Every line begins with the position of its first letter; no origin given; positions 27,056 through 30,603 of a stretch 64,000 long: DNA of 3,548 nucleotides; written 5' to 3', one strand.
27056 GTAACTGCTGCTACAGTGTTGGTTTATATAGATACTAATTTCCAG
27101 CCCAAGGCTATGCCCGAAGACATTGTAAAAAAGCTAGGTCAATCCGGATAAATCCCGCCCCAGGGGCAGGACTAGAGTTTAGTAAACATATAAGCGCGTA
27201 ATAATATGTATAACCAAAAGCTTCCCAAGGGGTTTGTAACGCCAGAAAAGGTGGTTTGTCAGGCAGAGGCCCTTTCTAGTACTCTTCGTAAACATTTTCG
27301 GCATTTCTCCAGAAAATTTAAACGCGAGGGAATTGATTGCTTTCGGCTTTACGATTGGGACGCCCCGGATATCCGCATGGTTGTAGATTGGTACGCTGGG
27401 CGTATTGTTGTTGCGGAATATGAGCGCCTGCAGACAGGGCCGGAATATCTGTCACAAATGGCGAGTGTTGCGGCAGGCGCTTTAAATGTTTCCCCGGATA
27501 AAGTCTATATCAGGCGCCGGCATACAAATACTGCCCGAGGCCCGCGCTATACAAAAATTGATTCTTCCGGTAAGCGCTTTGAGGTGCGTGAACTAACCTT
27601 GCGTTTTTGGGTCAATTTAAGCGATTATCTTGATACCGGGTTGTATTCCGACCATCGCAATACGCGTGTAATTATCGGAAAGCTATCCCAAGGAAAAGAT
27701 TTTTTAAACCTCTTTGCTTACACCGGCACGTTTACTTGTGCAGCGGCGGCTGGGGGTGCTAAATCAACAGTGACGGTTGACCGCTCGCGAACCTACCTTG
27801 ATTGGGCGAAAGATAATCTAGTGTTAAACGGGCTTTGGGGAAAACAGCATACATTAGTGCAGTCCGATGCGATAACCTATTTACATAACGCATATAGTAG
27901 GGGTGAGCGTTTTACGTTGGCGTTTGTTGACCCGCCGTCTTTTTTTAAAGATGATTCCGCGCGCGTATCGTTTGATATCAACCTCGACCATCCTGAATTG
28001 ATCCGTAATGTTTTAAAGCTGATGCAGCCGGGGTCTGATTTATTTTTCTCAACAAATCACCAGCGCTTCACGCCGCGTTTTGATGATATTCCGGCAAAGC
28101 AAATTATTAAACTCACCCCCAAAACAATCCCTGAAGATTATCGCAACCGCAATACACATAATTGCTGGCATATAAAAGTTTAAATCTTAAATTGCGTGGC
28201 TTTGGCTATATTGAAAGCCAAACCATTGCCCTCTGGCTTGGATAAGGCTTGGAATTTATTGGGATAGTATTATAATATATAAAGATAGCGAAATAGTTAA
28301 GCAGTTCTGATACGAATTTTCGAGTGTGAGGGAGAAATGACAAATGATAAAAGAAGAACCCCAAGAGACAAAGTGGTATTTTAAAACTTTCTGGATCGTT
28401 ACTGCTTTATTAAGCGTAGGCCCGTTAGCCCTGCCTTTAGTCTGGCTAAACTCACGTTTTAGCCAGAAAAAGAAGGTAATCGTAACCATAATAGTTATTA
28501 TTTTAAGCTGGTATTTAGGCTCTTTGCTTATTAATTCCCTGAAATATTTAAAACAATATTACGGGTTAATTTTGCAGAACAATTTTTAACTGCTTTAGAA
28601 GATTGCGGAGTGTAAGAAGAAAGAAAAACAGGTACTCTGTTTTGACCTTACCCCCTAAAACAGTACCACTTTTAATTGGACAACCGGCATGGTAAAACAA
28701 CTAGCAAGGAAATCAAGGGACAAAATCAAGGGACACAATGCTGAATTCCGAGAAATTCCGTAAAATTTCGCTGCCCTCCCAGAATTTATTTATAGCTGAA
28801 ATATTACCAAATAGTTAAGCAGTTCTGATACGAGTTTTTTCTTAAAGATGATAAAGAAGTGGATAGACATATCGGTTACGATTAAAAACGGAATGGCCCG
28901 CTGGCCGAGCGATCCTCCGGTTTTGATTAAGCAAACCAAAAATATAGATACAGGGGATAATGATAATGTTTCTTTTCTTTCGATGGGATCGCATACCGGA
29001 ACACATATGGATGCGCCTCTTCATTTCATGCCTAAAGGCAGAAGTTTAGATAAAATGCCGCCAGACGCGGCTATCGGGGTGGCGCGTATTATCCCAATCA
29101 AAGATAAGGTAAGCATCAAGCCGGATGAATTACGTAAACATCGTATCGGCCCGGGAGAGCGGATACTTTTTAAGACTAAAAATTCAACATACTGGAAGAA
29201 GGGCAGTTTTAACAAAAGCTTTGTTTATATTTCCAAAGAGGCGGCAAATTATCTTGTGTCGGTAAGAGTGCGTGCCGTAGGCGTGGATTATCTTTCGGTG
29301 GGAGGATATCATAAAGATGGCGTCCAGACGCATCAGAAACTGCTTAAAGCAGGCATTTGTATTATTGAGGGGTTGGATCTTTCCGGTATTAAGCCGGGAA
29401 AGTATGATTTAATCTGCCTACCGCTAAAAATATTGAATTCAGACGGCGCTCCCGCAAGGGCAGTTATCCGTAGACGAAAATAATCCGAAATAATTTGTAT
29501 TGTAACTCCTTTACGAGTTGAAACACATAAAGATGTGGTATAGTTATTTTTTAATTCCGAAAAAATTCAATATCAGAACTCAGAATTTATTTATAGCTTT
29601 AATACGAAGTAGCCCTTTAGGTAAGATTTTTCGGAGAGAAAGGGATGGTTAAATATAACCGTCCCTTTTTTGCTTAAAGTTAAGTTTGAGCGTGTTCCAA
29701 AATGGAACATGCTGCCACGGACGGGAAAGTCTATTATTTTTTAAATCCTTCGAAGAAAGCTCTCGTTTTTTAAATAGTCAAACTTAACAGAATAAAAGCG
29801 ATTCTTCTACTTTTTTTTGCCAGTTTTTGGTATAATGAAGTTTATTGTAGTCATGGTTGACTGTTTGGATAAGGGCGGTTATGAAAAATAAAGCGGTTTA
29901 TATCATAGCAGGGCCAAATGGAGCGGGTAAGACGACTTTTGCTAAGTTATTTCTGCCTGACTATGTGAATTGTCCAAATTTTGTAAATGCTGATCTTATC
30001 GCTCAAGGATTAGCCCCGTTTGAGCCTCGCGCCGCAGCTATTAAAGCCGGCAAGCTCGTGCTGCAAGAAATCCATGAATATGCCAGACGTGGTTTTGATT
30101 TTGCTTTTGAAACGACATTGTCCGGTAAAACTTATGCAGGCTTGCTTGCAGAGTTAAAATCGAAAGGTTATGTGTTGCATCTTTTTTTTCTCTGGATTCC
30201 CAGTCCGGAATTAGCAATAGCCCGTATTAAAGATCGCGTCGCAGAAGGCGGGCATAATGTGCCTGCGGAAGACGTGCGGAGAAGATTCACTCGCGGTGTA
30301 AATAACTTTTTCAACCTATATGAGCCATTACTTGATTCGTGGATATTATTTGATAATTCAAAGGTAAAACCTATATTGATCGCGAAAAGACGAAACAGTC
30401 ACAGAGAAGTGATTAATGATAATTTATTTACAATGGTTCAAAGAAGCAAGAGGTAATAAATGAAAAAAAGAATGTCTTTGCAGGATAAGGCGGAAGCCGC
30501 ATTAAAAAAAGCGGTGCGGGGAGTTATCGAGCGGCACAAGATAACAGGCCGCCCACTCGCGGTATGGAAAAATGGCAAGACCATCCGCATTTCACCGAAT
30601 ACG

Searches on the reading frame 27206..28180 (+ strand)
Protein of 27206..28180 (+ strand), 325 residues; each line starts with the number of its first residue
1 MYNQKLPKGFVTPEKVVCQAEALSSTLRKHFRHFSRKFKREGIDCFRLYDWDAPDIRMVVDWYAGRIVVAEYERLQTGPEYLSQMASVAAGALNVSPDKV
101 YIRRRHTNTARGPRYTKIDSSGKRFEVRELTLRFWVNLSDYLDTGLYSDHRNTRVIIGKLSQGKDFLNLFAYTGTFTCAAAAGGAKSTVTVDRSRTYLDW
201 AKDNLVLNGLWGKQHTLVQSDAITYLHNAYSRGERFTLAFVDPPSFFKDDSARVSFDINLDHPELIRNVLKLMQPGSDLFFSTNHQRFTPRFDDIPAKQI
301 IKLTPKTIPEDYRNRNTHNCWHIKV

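Call 63: search_protein_families(library=pfam, proteins=[window:27206-28180:+], max_evalue=0.001)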
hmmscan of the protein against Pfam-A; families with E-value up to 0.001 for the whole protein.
window:27206-28180:+ (325 aa): 2 families
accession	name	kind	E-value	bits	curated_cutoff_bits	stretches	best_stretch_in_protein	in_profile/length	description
PF10672.15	Methyltrans_SAM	-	1.7e-20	73.9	27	1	58-292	17-247/286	S-adenosylmethionine-dependent methyltransferase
PF03602.21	Cons_hypoth95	-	5.7e-08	33.1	24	1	158-244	37-122/182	Conserved hypothetical protein 95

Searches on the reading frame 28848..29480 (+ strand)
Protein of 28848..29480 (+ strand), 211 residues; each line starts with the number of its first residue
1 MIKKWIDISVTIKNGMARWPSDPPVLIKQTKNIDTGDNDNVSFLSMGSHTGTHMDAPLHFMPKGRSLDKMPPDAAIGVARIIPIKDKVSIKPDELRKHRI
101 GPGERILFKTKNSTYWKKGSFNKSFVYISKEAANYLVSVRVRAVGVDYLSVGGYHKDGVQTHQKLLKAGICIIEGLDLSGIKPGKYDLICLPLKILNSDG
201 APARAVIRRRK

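Call 63: search_protein_families(library=pfam, proteins=[window:28848-29480:+], max_evalue=0.001)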
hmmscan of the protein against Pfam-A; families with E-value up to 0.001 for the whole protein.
window:28848-29480:+ (211 aa): 1 family
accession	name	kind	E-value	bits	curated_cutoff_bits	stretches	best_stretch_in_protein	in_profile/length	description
PF04199.19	Cyclase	-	2.9e-26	92.8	23.1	1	6-151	1-140/142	Putative cyclase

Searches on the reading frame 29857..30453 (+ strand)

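Call 63: search_protein_families(library=pfam, proteins=[window:29857-30453:+], max_evalue=0.001)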
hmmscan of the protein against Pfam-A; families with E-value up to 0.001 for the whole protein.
window:29857-30453:+ (199 aa): 2 families
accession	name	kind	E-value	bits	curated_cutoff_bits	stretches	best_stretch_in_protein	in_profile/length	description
PF06414.18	Zeta_toxin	-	2.1e-11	44.1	22.3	1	64-152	80-171/199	Zeta toxin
PF13671.12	AAA_33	-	3.2e-06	27.9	27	1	15-141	2-134/143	AAA domain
